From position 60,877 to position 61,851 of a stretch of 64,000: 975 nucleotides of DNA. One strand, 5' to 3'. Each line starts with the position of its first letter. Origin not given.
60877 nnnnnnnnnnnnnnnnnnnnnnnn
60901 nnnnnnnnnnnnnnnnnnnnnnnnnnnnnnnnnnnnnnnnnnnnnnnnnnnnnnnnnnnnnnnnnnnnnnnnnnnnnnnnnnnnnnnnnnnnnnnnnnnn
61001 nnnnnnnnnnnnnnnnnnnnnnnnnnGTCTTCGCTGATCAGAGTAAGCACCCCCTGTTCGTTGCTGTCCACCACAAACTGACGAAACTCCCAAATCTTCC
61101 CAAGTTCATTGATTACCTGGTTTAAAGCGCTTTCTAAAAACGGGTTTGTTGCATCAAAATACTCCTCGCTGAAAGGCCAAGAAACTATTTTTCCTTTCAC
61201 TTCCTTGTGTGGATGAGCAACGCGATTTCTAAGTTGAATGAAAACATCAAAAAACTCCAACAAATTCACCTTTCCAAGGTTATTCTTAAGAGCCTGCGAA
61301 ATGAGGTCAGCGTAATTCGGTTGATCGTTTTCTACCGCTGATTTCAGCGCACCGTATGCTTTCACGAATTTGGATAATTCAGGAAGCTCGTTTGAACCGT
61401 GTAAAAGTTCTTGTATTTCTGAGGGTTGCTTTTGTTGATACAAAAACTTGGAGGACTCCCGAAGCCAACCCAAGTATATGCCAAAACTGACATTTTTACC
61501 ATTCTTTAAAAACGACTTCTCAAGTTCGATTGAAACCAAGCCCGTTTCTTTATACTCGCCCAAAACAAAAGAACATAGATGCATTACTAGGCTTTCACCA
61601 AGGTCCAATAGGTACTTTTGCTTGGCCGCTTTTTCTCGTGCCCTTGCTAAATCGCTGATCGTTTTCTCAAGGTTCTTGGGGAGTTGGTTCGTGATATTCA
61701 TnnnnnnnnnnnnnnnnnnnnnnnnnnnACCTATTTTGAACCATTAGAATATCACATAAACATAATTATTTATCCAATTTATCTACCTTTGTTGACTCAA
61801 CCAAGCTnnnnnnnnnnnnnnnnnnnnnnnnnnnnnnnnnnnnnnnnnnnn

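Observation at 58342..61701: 1119-aa signal-less protein combining an N-terminal RNxxAH (HEPN-like) helix with a C-terminal discoidin domain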

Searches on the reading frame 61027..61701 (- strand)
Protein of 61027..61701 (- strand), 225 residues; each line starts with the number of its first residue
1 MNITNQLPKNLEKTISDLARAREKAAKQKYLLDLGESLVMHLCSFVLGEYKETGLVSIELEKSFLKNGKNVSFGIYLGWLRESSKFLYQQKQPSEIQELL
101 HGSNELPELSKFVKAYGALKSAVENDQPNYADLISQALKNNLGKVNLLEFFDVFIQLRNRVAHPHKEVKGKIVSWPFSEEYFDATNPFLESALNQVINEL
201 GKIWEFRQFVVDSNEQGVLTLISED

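Call 28: search_solved_structures(query=A2, max_evalue=10, show_alignments=3)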
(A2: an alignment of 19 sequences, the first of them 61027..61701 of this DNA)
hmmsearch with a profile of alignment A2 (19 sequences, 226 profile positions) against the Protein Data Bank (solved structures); distinct sequences matched with E-value up to 10: 0.

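Call 34: predict_structure(alignment_id=A2)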
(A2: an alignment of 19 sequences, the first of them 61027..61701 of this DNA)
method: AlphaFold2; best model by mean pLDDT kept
length: 225 residues; sequences in the alignment: 19
mean_pLDDT: 86.9   pTM: 0.83
mean pLDDT of the five models: 86.9, 86.3, 85.4, 84.8, 84.0
residues with pLDDT >= 90: 118; 70-90: 91; 50-70: 10; < 50: 6
segments of 3 or more residues with pLDDT < 50: 1-5
pLDDT, mean of each block of 10 residues (from residue 1): 54 79 91 93 90 88 70 85 90 86 89 97 93 95 92 95 89 93 96 94 79 83 68
secondary structure, 60 per line:
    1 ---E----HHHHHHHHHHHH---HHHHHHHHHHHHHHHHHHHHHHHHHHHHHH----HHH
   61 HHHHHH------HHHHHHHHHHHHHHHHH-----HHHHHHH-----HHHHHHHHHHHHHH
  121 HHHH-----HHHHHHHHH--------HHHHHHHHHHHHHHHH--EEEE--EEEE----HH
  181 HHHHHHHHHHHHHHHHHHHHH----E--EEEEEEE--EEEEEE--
elements in order: H9-20 H24-53 H58-66 H73-89 H95-101 H107-124 H130-138 H147-162 E165-168 E171-174 H179-201 E209-215 E218-223
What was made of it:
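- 61090..61701 (-): N-terminal all-helical domain (aa 1-204), a candidate new HEPN-superfamily family. Predicted elements are H9-20, H24-53, a helical insert at 58-138, H147-162, a beta-hairpin at 165-174 and H179-201. AlphaFold pLDDT 86.9, pTM 0.83 (call 34).
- On HEPN superfamily: The AlphaFold secondary structure fits: H24-53, insert 58-138, H147-162 carrying the motif, hairpin, H179-201; pLDDT 86.9 (call 34).
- A helical insert lies in between (call 34).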

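Call 38: fold_search(model_id=the predicted structure, library=pdb)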
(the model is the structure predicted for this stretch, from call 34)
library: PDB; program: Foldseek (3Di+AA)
matches with E <= 10: 291; with E <= 0.001: 0
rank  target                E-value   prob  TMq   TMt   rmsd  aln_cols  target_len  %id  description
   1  4xtk_B                1.7e-01  0.28  0.22  0.18  16.4       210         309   13  Structure of TM1797, a CAS1 protein from Thermotoga maritima (released 2015-02-11)
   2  4xtk_D                2.1e-01  0.23  0.22  0.17  16.5       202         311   12  Structure of TM1797, a CAS1 protein from Thermotoga maritima (released 2015-02-11)
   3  4xtk_A                3.5e-01  0.18  0.22  0.18  16.8       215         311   12  Structure of TM1797, a CAS1 protein from Thermotoga maritima (released 2015-02-11)
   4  4txa                  3.5e-01  0.16  0.17  0.12  17.1       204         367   11  Crystal structure of N-terminus of Roquin (released 2015-03-11)
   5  4qil_B                3.7e-01  0.14  0.17  0.14  17.8       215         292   11  Crystal structure of the ROQ domain of human Roquin in complex with the Hmg19 stem-loop RNA (released 2014-07-16)
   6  8oup_A                3.7e-01  0.13  0.18  0.24  17.2       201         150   14  Structural characterization of the hexa-coordinated globin from Spisula solidissima (released 2023-07-05)
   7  6w2v_B                3.9e-01  0.21  0.25  0.26  18.7       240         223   11  Junction 23, DHR14-DHR18 (released 2020-04-15)
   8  9s99_B                5.4e-01  0.08  0.15  0.17  20.0       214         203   11  CdvB2 filament - high twist, class B (released 2026-01-28)
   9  4xtk_C                5.6e-01  0.15  0.24  0.19  16.4       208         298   14  Structure of TM1797, a CAS1 protein from Thermotoga maritima (released 2015-02-11)
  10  9s97_C                5.6e-01  0.08  0.16  0.18  20.8       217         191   10  CdvB2 filament - low twist (released 2026-01-28)
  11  3x1o_A                6.6e-01  0.20  0.16  0.22  12.2       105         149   16  Crystal structure of the ROQ domain of human Roquin (released 2015-03-11)
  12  1l2l                  7.0e-01  0.09  0.18  0.11  14.8       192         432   10  Crystal structure of ADP-dependent glucokinase from a Pyrococcus Horikoshii (released 2002-12-30)
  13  1a22_A                7.0e-01  0.08  0.16  0.19  18.8       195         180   13  HUMAN GROWTH HORMONE BOUND TO SINGLE RECEPTOR (released 1998-04-29)
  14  5lm1_A                7.4e-01  0.05  0.15  0.11  38.1       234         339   11  Crystal Structure of HD-PTP phosphatase in complex with UBAP1 (released 2016-11-30)
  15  1axi_A                7.8e-01  0.10  0.18  0.22  18.8       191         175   15  STRUCTURAL PLASTICITY AT THE HGH:HGHBP INTERFACE (released 1998-01-28)
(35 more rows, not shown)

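Call 39: search_protein_representatives(alignment_id=A2)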
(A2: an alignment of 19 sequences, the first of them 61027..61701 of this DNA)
Query: 19 sequences, 226 profile positions. Proteins with E-value up to 0.001 (for the whole library): 113; up to 1e-10: 63; up to 1e-30: 29. The best 113 are listed.
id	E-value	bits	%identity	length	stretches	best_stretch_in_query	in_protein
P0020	3.4e-95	334.2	-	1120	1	1-226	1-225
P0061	1.6e-94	332.1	-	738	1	1-225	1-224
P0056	1.1e-93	329.3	-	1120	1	2-225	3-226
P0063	6.1e-93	326.8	-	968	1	1-225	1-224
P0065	9.2e-87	306.6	-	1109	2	2-226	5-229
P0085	1.2e-84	299.7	-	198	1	1-196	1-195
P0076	2.0e-84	299.0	-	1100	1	3-225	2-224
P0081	3.7e-81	288.3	-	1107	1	4-225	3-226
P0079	1.3e-80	286.6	-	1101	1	5-223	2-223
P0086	7.8e-76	270.9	-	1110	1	3-224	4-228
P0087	2.1e-62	227.0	-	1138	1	4-225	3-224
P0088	1.5e-60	220.9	-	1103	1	6-225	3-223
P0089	1.7e-59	217.4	-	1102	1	6-224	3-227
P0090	5.9e-59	215.7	-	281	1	7-225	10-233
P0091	1.7e-39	152.0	-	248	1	115-226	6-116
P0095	8.0e-37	143.3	-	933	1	3-217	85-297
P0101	4.0e-34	134.4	-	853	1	6-222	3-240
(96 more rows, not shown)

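Call 41: search_protein_families(library=pfam, alignment_id=A3, max_evalue=0.01)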
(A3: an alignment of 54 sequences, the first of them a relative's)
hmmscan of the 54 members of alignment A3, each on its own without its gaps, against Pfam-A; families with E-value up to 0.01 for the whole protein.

A. member 1, P0094 (844 aa): 0 families

B. families by the number of members that match (of 54 scanned): 53 families (the first 25 are shown)
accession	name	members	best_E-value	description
PF13424.12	TPR_12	3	2.8e-50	Tetratricopeptide repeat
PF07719.23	TPR_2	3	2.3e-14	Tetratricopeptide repeat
PF13181.12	TPR_8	3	2e-13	Tetratricopeptide repeat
PF00288.32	GHMP_kinases_N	3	4.9e-10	GHMP kinases N terminal domain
PF22700.2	MVD-like_N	3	0.0022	Diphosphomevalonate decarboxylase-like N-terminal domain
PF00515.34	TPR_1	2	1.3e-16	Tetratricopeptide repeat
PF13191.12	AAA_16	2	1.4e-15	AAA ATPase domain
PF11784.13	DUF3320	2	2.2e-10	Protein of unknown function (DUF3320)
PF04313.20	HSDR_N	2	9.3e-10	Type I restriction enzyme R protein N terminus (HSDR_N)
PF13431.12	TPR_17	2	1.9e-07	Tetratricopeptide repeat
PF13432.12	TPR_16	2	6.6e-07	Tetratricopeptide repeat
PF13414.12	TPR_11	2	9.8e-07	TPR repeat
PF13176.12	TPR_7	2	1.6e-05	Tetratricopeptide repeat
PF13588.12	HSDR_N_2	2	0.00025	Type I restriction enzyme R protein N terminus (HSDR_N)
PF20720.3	nSTAND3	2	0.0013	Novel STAND NTPase 3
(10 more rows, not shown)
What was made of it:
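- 61090..61701 (-): Domain found in 113 representatives with varied architectures (calls 39, 41).
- It is fused to STAND NTPases plus TPR, HSDR_N, Eco57I/MmeI methylases and FGE-sulfatase (call 41). Relatives are fused to cytoplasmic STAND NTPases (call 41).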

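Call 62: search_solved_structures(query=A5, max_evalue=10, show_alignments=2)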
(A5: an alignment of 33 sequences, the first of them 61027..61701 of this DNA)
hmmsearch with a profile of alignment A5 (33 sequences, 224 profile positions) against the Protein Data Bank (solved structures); distinct sequences matched with E-value up to 10: 2.
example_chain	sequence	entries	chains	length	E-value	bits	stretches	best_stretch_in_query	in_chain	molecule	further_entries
7w5z_M1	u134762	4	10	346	0.31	13.9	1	66-124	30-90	Oxoglutarate/malate translocator protein, putative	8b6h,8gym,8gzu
8bqs_DS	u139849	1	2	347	0.31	13.8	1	66-124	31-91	Oxoglutarate/malate translocator protein, putative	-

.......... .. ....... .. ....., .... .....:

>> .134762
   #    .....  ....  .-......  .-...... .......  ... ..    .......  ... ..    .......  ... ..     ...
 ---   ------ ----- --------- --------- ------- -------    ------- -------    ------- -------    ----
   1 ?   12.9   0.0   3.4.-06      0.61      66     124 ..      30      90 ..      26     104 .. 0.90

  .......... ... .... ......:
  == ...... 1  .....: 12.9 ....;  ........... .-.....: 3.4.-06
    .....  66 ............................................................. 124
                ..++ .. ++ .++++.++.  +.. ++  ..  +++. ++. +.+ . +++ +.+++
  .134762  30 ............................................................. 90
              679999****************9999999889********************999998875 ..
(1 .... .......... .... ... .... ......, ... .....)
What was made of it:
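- Tried and rejected: Profiles of the N-domain against PDB sequences gave nothing relevant (calls 28, 62).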

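Call 63: find_homologous_proteins(query=A5, max_evalue=0.01)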
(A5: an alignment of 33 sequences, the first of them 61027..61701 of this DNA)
Query A5 (33 sequences) (225 aa, profile of the alignment): 7 proteins with E <= 0.01 among 8000 candidates.
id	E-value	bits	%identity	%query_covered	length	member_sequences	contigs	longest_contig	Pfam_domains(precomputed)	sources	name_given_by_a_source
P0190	1.3e-56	210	68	98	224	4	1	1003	-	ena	-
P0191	1.5e-50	190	68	90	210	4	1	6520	-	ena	-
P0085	1.9e-48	183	76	88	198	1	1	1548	-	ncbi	-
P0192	2.0e-47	180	77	86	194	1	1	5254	-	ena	-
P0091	1.5e-21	95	68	49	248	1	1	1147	-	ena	-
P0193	1.1e-20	92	-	-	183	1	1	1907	-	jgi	jgi:hypothetical protein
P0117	1.0e-10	60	82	30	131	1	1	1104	-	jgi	jgi:energy-converting hydrogenase Eha subunit G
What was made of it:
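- Tried and rejected: Running it with the broad N-domain profile returned only fragments of the same family and no bridge to annotated HEPN proteins (call 63).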

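Call 64: search_protein_families(library=pfam, alignment_id=A5, max_evalue=1)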
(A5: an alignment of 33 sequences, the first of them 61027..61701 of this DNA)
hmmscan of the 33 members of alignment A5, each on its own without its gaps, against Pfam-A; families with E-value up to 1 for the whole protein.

A. member 1, window:61027-61701:- (225 aa): 3 families
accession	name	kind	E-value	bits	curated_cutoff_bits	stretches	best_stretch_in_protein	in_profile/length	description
PF17833.7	pre-PUA_NIP7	-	0.025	15.3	23.1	0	52-87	40-77/80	NIP7/UPF0113, pre-PUA domain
PF00773.25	RNB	-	0.077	12.7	29.3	1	34-107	74-138/326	RNB domain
PF14357.11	DUF4404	-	0.18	12.9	27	0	179-203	57-81/83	Domain of unknown function (DUF4404)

B. families by the number of members that match (of 33 scanned): 27 families (the first 25 are shown)
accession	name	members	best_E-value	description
PF18735.6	HEPN_RiboL-PSP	6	0.0047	RiboL-PSP-HEPN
PF18739.6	HEPN_Apea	3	0.0097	Apea-like HEPN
PF07751.16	Abi_2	2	0.066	Abi-like protein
PF12917.13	YfbR-like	1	0.00012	5'-deoxynucleotidase YfbR-like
PF19775.4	DUF6261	1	0.02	Family of unknown function (DUF6261)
PF21811.2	RdfA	1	0.022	Rod-determining factor A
PF17833.7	pre-PUA_NIP7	1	0.025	NIP7/UPF0113, pre-PUA domain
PF05458.17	Siva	1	0.025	Cd27 binding protein (Siva)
PF22557.2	DuOB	1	0.035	Dual OB-containing domain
PF03950.23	tRNA-synt_1c_C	1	0.043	tRNA synthetases class I (E and Q), anti-codon binding domain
PF13816.12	Dehydratase_hem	1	0.046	Haem-containing dehydratase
PF08653.15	DASH_Dam1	1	0.047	DASH complex subunit Dam1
PF24088.1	DUF7373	1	0.069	Domain of unknown function (DUF7373) N-terminal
PF06479.17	Ribonuc_2-5A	1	0.072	Ribonuclease 2-5A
PF22960.2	UBR1-like_wing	1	0.073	E3 ubiquitin-protein ligase UBR1-like, winged-helix domain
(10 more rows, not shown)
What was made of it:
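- On HEPN superfamily: Pfam: HEPN_RiboL-PSP 6 of 33 (best E=0.0047), HEPN_Apea 3 (0.0097), Abi_2 2, KEN 1 (call 64).
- There was also one KEN-domain hit (call 64).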

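Call 65: search_protein_families(library=padloc, alignment_id=A5, max_evalue=1)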
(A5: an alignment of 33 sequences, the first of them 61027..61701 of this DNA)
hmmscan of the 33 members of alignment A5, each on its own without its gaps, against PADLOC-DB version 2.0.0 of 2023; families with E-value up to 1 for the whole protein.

A. member 1, window:61027-61701:- (225 aa): 0 families

B. families by the number of members that match (of 33 scanned): 12 families
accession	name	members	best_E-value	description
PDLC01843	CARF2--CARF_HEPN_CSX20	2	0.00036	-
PDLC02907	TPR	1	7e-05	-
PDLC03987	PD-Lambda-3_B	1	0.00042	-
PDLC01468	Cas13b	1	0.00077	CAS-VI-B; effector__SPE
PDLC03379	MTase_II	1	0.012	Type II methyltransferase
PDLC01834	CARF2--CARF_HEPN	1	0.014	-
PDLC04085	SIR2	1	0.016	-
PDLC03820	RTasHEPN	1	0.016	DRT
PDLC00270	PtuA1|PtuA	1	0.02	AAA ATPase domain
PDLC01680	Cas13-ApeA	1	0.03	Cas13-ApeA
PDLC00275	PtuA1|PtuA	1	0.036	AAA ATPase domain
PDLC04920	PDC-S13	1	0.052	-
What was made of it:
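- On HEPN superfamily: PADLOC: Cas13b 7.7e-4, CARF-HEPN_Csx20 3.6e-4 (call 65).
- PADLOC gave CARF-HEPN_Csx20 (2), Cas13b, CARF_HEPN, RTasHEPN and Cas13-ApeA (call 65).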

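Call 66: find_encoding_contigs(protein=P0101, flank=8000, max_places=2)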
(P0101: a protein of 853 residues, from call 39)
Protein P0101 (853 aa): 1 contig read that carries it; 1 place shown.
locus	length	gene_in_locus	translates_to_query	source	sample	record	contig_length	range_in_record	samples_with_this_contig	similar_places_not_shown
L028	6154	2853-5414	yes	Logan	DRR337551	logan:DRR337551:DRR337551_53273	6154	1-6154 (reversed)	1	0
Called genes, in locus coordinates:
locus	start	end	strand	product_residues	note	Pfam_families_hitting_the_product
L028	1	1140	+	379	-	?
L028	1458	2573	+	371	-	-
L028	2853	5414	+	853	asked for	-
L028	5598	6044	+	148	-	-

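Call 67: find_encoding_contigs(protein=P0095, flank=8000, max_places=2)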
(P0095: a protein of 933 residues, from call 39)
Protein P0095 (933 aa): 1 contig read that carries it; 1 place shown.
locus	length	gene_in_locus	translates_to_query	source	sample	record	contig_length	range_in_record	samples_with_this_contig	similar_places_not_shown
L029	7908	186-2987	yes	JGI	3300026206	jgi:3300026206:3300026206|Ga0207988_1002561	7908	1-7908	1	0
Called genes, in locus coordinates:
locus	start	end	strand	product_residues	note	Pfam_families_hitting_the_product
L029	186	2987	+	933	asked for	-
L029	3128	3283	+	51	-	-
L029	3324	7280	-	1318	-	PF13191:AAA_16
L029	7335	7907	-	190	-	?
